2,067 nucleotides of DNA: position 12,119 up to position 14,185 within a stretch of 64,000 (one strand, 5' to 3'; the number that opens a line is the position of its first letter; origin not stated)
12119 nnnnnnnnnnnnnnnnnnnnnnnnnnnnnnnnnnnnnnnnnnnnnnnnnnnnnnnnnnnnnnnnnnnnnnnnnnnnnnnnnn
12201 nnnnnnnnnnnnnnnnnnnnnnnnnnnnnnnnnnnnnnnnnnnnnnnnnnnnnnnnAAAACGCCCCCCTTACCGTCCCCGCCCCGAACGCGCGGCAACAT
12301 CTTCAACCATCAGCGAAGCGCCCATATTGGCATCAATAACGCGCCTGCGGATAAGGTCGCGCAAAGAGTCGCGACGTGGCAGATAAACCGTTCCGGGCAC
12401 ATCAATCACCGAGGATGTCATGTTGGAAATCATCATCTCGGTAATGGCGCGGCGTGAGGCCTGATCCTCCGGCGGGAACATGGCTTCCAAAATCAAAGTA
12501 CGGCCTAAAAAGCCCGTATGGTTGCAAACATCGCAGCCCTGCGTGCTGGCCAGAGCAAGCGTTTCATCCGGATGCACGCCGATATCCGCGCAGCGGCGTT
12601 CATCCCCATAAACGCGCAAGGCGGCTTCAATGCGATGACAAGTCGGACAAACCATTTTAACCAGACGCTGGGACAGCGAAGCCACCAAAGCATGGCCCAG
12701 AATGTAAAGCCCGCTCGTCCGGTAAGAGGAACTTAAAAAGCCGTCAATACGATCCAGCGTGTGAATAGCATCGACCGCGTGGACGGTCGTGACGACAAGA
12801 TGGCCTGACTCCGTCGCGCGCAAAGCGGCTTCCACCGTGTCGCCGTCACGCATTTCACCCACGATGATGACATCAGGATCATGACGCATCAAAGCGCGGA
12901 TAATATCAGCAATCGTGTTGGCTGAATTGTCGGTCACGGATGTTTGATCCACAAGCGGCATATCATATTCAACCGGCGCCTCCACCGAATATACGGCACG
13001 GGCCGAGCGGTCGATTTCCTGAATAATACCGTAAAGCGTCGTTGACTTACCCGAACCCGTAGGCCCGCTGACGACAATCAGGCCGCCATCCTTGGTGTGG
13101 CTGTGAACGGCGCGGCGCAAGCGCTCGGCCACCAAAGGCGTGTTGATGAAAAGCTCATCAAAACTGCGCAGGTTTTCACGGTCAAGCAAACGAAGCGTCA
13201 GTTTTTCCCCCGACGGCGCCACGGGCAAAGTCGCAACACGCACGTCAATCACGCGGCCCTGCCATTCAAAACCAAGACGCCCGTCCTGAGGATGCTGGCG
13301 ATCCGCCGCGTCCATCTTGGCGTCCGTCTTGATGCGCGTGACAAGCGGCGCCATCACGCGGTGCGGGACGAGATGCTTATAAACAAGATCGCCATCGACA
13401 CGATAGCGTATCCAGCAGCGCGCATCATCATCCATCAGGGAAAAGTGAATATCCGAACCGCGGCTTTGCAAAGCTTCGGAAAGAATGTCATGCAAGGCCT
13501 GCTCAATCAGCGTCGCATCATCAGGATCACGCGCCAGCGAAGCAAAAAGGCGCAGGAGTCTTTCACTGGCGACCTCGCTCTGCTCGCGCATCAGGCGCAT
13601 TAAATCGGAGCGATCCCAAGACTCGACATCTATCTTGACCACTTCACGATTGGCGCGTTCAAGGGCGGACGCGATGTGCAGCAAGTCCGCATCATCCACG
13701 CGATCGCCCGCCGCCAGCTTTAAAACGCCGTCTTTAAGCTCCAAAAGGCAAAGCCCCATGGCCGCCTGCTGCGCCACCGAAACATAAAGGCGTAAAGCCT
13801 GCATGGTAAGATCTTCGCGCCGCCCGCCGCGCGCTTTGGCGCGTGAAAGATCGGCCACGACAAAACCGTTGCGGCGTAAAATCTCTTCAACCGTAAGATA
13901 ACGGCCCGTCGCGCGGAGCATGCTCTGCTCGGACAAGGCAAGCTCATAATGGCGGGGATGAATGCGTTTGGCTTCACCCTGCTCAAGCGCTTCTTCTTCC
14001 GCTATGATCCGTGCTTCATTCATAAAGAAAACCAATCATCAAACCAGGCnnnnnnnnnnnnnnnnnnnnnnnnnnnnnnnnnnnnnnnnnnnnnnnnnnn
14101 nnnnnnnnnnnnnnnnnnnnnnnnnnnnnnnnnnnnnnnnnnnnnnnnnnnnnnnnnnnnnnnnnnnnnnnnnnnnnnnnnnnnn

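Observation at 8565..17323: Non-Tad type IV filament machine with an unusual component set in an alphaproteobacterium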

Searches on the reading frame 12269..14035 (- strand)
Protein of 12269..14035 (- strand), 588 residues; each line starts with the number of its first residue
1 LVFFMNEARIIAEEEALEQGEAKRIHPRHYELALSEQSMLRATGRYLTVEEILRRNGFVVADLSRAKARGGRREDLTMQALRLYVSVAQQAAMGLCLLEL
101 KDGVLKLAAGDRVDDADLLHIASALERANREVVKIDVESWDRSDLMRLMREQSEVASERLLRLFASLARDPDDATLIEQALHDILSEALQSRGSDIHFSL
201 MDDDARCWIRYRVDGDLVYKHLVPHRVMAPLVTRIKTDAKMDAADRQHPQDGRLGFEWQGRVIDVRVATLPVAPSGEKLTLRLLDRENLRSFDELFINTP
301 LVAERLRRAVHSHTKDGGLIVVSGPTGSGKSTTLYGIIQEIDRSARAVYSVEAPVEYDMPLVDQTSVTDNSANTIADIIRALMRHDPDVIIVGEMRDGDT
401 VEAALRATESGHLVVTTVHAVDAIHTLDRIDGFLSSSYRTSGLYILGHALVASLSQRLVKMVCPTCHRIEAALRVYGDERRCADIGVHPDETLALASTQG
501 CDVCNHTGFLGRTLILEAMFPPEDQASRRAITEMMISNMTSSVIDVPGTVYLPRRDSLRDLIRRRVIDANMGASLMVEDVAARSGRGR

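Call 4: search_protein_families(library=pfam, proteins=[window:12269-14035:-], max_evalue=0.1)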
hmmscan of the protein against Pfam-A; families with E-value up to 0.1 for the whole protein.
window:12269-14035:- (588 aa): 18 families
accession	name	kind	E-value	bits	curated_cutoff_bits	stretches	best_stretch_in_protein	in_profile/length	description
PF00437.27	T2SSE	-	5.4e-86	289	24.9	1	172-525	3-326/370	Type II/IV secretion system protein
PF13191.12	AAA_16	-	1.2e-05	26.3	32.6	1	304-385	10-85/167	AAA ATPase domain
PF25199.1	nSTAND_NTPase5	-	1.8e-05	25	34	1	304-364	27-89/145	Novel STAND NTPase 5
PF13401.12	AAA_22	-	0.00074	20.3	27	1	316-358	4-33/130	AAA domain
PF13481.12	AAA_25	-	0.0029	17.7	27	0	303-336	19-52/195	AAA domain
PF13604.12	AAA_30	-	0.0033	17.6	27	1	308-399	8-101/191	AAA domain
PF00004.35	AAA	-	0.0053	17.6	21.2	1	321-395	2-66/131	ATPase family associated with various cellular activities (AAA)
PF13476.12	AAA_23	-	0.0056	17.8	27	1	287-337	5-39/201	AAA domain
PF13245.12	AAA_19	-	0.023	15.3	25.1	0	308-351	3-47/134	AAA domain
PF00005.33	ABC_tran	-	0.03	15.4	25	1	313-348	7-42/137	ABC transporter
PF13086.12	AAA_11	-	0.03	14.5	27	1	307-342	7-42/257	AAA domain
PF24883.2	NPHP3_N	-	0.034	14.8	24.8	1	312-349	17-54/164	Nephrocystin 3, N-terminal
PF13555.12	AAA_29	-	0.037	14.2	27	1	316-334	22-39/61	P-loop containing region of AAA domain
PF00270.35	DEAD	-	0.046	13.9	26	1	314-423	11-107/167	DEAD/DEAH box helicase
PF04851.21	ResIII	-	0.049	14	22.5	1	314-422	20-111/164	Type III restriction enzyme, res subunit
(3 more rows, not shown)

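Call 5: search_protein_families(library=ncbifam, proteins=[window:12269-14035:-], max_evalue=0.1)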
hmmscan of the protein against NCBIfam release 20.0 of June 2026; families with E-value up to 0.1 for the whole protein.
window:12269-14035:- (588 aa): 31 families (the best 25 are shown)
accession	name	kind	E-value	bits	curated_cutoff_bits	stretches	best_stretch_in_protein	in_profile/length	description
TIGR02533.1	type_II_gspE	equivalog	6.7e-78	262.5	630.25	1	165-521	98-435/486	type II secretion system ATPase GspE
NF007755.0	PRK10436.1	equivalog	1.6e-72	244.7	617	1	97-519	21-406/465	type II secretion system protein GspE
TIGR02538.1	type_IV_pilB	equivalog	1.1e-69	235.5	675.65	1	166-520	171-510/564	type IV-A pilus assembly ATPase PilB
NF053534.1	T4PilAsmATPsTfpB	equivalog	1.4e-68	231.7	850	1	151-520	176-530/584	type IV pilus assembly ATPase TfpB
NF041000.1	ATPase_ComGA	equivalog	2.2e-54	184.3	300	1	183-459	2-265/267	competence type IV pilus ATPase ComGA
TIGR01420.1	pilT_fam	subfamily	1.2e-42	146.3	319.1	1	181-460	2-269/343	PilT/PilU family type 4a pilus ATPase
TIGR02524.1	dot_icm_DotB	equivalog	3.8e-19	69.1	463.3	1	314-462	131-288/358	Dot/Icm type IV secretion system ATPase DotB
TIGR02525.1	plasmid_TraJ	equivalog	6.3e-19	68.2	368.3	1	315-460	147-299/372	plasmid transfer ATPase TraJ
NF058587.1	archaellum_moto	equivalog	1.6e-14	53.6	550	1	317-430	275-393/527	archaellum flagellar ATPase motor FlaI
TIGR02782.1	TrbB_P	equivalog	2.7e-14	53.2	304.55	1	303-440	126-262/303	P-type conjugative transfer ATPase TrbB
TIGR02788.1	VirB11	equivalog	3e-14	52.8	249.95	1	306-444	137-276/308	P-type DNA transfer ATPase VirB11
NF010407.0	PRK13833.1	subfamily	7.1e-13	48.7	499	1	302-441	133-270/323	conjugal transfer protein TrbB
TIGR03819.1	heli_sec_ATPase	hypoth_equivalog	9.8e-13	48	373.15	1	231-425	99-292/340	TadA family conjugal transfer-associated ATPase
NF053672.1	bindosome_BasE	exception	2.9e-09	36.2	1000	1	321-436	274-394/512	bindosome assembly system ATPase subunit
NF010469.0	PRK13894.1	subfamily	5.7e-09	35.7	508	1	299-436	135-270/320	conjugal transfer ATPase TrbB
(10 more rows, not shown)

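Call 6: find_encoding_contigs(protein=window:12269-14035:-, flank=10000, max_places=6)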
Protein window:12269-14035:- (588 aa): no gene with exactly this product is on record in the collection.

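Call 39: search_solved_structures(query=window:12269-14023:-, max_evalue=1e-10)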
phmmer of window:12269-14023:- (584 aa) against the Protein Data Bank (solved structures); distinct sequences matched with E-value up to 1e-10: 24.
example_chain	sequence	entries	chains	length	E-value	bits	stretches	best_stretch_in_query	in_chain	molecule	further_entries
4pht_A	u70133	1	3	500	3.4e-62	213.9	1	162-516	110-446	General secretory pathway protein E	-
1p9r_A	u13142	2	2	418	6.2e-61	209.7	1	163-516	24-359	General secretion pathway protein E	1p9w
4kss_A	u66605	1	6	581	1.9e-60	208.1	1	163-516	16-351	Type II secretion system protein E, hemolysin-coregulated protein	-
4ksr_A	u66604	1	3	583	1.9e-60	208.1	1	163-516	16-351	Type II secretion system protein E, Hemolysin-coregulated protein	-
5zfr_A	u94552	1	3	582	6.7e-54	186.5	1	146-515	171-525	Type IV pilus biogenesis ATPase PilB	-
6olj_C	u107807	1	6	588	1.5e-52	182.1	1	161-515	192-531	Type IV pilus biogenesis ATPase PilB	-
5tsg_B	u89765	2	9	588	2.4e-52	181.3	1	161-515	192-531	Type IV pilus biogenesis ATPase PilB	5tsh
3jc8_Ba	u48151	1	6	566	4.5e-52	180.5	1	147-515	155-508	Type IV-A pilus assembly ATPase PilB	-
5oiu_A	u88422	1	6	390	2.5e-49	171.4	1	173-526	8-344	Type IV pilus assembly protein PilF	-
6ejf_A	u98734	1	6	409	4.1e-49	170.7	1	177-520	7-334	Type IV pilus assembly protein PilF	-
5it5_F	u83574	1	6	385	4.2e-49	170.6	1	177-526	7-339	ATP binding motif-containing protein PilF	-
6f8l_G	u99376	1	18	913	1.2e-48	169.2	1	169-526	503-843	Type IV pilus assembly protein PilF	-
2ewv_A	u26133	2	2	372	1.4e-27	99.7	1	180-456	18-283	twitching motility protein PilT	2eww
2gsz_A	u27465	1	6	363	1.6e-27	99.4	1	248-456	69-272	twitching motility protein PilT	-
2eyu_A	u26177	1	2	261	2.3e-27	98.9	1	312-456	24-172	twitching motility protein PilT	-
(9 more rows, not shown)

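Call 55: search_dna_similar(query=window:12269-14023:-, collection=plasmids, mode=protein, max_rows=25, rows=best)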
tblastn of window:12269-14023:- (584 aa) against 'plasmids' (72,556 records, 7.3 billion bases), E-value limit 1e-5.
The search stops at 5000 records and this limit was reached: more records match than are counted here, and every count below describes the 5000 best-scoring records only.
Records with a match: at least 5000; places in all: 7761; records where one place covers at least 80% of the query: 2.
Best place of each record, by identity: <60% 5000.
By first word of the organism name: Escherichia 2249; Salmonella 527; Klebsiella 332; Pseudomonas 255; Acinetobacter 162; Vibrio 147; Shigella 144; Ralstonia 131; Agrobacterium 122; Serratia 101; and 184 more.
By predicted mobility (MOB-suite, as given by PLSDB): conjugative 3206; non-mobilizable 1143; mobilizable 651.
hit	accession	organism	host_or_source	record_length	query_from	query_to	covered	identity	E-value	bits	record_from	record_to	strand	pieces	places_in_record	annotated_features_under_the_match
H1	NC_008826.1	Methylibium petroleiphilum PM1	-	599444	17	531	88%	34.2%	4e-69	250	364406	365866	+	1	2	ATPase, T2SS/T4P/T4SS family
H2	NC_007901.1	Rhodoferax ferrireducens T118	-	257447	163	548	66%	38.5%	9e-79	278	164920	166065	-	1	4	ATPase, T2SS/T4P/T4SS family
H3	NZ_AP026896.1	Aeromonas caviae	Microbe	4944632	177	527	60%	39.7%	6e-59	220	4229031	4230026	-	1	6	none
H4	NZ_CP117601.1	Escherichia albertii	Delichon urbicum,whole organism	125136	168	513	59%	39.9%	7e-63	232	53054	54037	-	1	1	gspE: type II secretion system ATPase GspE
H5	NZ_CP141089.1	Escherichia coli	Homo sapiens,Infected Human Urine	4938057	168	513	59%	39.9%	8e-62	229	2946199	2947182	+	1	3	none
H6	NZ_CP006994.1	Methylobacterium sp. AMS5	-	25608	94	504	70%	33.6%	8e-51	196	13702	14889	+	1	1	ATPase, T2SS/T4P/T4SS family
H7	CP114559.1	Candidatus Manganitrophus sp.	activated carbon metagenome,metagenomic ...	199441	51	516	80%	29.5%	1e-48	189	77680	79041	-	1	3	GspE/PulE family protein | ATPase, T2SS/T4P/T4SS family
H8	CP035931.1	Acinetobacter baumannii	Homo sapiens,blood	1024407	166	527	62%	37.9%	1e-57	216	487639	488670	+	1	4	gspE: type II secretion system protein GspE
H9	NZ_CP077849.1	Acinetobacter baumannii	Homo sapiens,Rectal swab_P28_BU14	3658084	166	527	62%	37.9%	1e-57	216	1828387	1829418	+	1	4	none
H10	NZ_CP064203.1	Acinetobacter baumannii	Homo sapiens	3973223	166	527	62%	37.9%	1e-57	216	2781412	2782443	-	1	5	none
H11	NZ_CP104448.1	Acinetobacter baumannii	Homo sapiens,sputum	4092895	166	527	62%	37.9%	2e-57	216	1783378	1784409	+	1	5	none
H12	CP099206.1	Escherichia coli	culture,Pooled soil sample collected ...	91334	168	513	59%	39.7%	6e-62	229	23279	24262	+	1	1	gspE: type II secretion system ATPase GspE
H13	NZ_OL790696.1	Escherichia coli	-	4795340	168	513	59%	39.7%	8e-62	229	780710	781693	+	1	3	none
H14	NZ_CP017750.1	Cupriavidus sp. USMAA2-4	cell culture,Sungai Pinang, Penang, ...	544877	140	527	66%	35.2%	8e-48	187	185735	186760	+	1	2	gspE: type II secretion system ATPase GspE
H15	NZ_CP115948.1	Ralstonia solanacearum MolK2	Musa sp.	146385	140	521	65%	35.7%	3e-46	182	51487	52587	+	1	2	gspE: type II secretion system ATPase GspE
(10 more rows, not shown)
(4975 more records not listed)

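Call 56: get_annotated_region(hit=H1, flank=9000)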
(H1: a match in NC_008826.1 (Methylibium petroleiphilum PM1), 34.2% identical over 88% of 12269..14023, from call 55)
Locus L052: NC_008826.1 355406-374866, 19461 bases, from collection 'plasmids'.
description: Methylibium petroleiphilum PM1 plasmid RPME01, complete sequence
organism: Methylibium petroleiphilum PM1 (NCBI taxid 420662)
taxonomy: Bacteria; Pseudomonadota; Betaproteobacteria; Burkholderiales; Sphaerotilaceae; Methylibium; Methylibium petroleiphilum; Methylibium petroleiphilum PM1
host: -; source: -; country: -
typing (MOB-suite, as given by PLSDB): conjugative; relaxase MOBP; mating-pair formation MPF_F
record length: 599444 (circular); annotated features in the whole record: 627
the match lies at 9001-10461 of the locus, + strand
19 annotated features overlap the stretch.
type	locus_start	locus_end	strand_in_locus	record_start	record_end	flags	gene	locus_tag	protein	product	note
CDS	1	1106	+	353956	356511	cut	-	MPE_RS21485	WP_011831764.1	DNA topoisomerase 3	GO:0006265 - DNA topological change [Evidence IEA]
CDS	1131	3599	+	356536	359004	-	-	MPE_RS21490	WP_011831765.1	HD domain-containing protein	-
CDS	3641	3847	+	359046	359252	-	-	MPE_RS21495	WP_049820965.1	hypothetical protein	-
CDS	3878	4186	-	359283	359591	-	-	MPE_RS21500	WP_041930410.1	hypothetical protein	-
CDS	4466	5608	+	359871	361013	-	-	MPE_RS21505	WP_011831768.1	site-specific integrase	GO:0015074 - DNA integration [Evidence IEA]; GO:0006310 - DNA recombination [Evidence IEA]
CDS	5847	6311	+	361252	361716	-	-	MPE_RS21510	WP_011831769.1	hypothetical protein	-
CDS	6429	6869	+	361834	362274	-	-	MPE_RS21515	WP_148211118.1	cell fusion protein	-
CDS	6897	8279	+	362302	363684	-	-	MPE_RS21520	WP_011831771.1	pilus (IV) biogenesis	-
CDS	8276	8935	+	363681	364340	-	-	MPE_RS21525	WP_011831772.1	hypothetical protein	-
CDS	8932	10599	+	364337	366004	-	-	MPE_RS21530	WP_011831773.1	ATPase, T2SS/T4P/T4SS family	-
CDS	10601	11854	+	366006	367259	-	-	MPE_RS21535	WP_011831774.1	type II secretion system F family protein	-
CDS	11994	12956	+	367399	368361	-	-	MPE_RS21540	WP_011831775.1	hypothetical protein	-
CDS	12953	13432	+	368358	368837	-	-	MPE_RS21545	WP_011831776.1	hypothetical protein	-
CDS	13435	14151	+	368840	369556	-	-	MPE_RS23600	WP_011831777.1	hypothetical protein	-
CDS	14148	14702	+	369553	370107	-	-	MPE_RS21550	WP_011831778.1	hypothetical protein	-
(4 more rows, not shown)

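Call 57: get_annotated_region(hit=H2, flank=9000)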
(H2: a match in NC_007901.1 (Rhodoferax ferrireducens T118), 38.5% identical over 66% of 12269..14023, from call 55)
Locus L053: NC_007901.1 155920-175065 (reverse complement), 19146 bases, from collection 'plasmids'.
description: Rhodoferax ferrireducens T118 plasmid unnamed1, complete sequence
organism: Rhodoferax ferrireducens T118 (NCBI taxid 338969)
taxonomy: Bacteria; Pseudomonadota; Betaproteobacteria; Burkholderiales; Comamonadaceae; Rhodoferax; Rhodoferax ferrireducens; Rhodoferax ferrireducens T118
host: -; source: -; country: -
typing (MOB-suite, as given by PLSDB): conjugative; replicon rep_cluster_1514; relaxase MOBH; mating-pair formation MPF_T
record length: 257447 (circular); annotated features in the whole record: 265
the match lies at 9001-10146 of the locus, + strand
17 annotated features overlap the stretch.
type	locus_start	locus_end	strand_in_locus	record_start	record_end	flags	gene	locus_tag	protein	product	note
CDS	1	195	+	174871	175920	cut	-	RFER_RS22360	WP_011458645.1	PRTRC system protein F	-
CDS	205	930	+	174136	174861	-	-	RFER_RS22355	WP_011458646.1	PRTRC system protein B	-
CDS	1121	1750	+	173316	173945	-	-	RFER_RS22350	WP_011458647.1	PRTRC system protein A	-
CDS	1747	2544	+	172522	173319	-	-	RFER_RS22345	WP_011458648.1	PRTRC system ThiF family protein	-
CDS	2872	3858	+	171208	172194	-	-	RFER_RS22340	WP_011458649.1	response regulator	GO:0000160 - phosphorelay signal transduction system [Evidence IEA]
CDS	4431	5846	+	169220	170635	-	-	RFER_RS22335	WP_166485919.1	Type II secretory pathway component PulD-like protein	-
CDS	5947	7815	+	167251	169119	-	-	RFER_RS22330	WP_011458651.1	type II and III secretion system protein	-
CDS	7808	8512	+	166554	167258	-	-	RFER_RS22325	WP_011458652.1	hypothetical protein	-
CDS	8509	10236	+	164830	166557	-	-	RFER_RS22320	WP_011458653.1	ATPase, T2SS/T4P/T4SS family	-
CDS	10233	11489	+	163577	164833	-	-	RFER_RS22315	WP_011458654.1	type II secretion system F family protein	-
CDS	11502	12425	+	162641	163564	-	-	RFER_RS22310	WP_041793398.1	hypothetical protein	-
CDS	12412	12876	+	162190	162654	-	-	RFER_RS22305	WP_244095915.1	hypothetical protein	-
CDS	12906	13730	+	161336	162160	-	-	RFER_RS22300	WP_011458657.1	peptidylprolyl isomerase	-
CDS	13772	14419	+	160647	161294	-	-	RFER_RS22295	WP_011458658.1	hypothetical protein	-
CDS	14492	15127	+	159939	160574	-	-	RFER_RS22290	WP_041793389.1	hypothetical protein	-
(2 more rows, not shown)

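Call 76: search_dna_similar(query=L053:11502-12425:+, collection=plasmids, mode=protein, max_rows=40, max_evalue=0.001)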
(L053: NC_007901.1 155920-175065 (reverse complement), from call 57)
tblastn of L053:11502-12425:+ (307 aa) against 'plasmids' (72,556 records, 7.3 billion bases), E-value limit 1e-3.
Records with a match: 2; places in all: 2; records where one place covers at least 80% of the query: 1.
Best place of each record, by identity: >=99% 1; <60% 1.
By first word of the organism name: Rhodoferax 1; Methylibium 1.
By predicted mobility (MOB-suite, as given by PLSDB): conjugative 2.
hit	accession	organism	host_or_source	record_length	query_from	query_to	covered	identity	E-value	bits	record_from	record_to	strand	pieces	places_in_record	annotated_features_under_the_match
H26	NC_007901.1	Rhodoferax ferrireducens T118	-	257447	1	307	100%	100.0%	0e+0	590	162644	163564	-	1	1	hypothetical protein (x2)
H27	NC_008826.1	Methylibium petroleiphilum PM1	-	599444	21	264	79%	27.2%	1e-22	105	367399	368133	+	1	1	hypothetical protein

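Call 77: find_homologous_proteins(query=L053:11502-12425:+, max_evalue=0.001)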
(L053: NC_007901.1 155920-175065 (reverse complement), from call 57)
Query L053:11502-12425:+ (307 aa): 7 proteins with E <= 0.001 among 5404 candidates.
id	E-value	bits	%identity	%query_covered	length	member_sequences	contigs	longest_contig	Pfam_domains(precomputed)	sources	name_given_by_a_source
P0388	1.5e-182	623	93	100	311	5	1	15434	-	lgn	-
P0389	2.0e-129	449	73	90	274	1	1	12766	-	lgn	-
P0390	1.2e-128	447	67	99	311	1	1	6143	-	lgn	-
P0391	2.3e-53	200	39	90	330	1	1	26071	-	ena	-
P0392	2.5e-53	199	40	89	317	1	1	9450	-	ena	-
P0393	1.0e-52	197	37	93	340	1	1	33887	-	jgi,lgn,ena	-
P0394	6.2e-42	162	36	92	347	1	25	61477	-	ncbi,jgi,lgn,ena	jgi:hypothetical protein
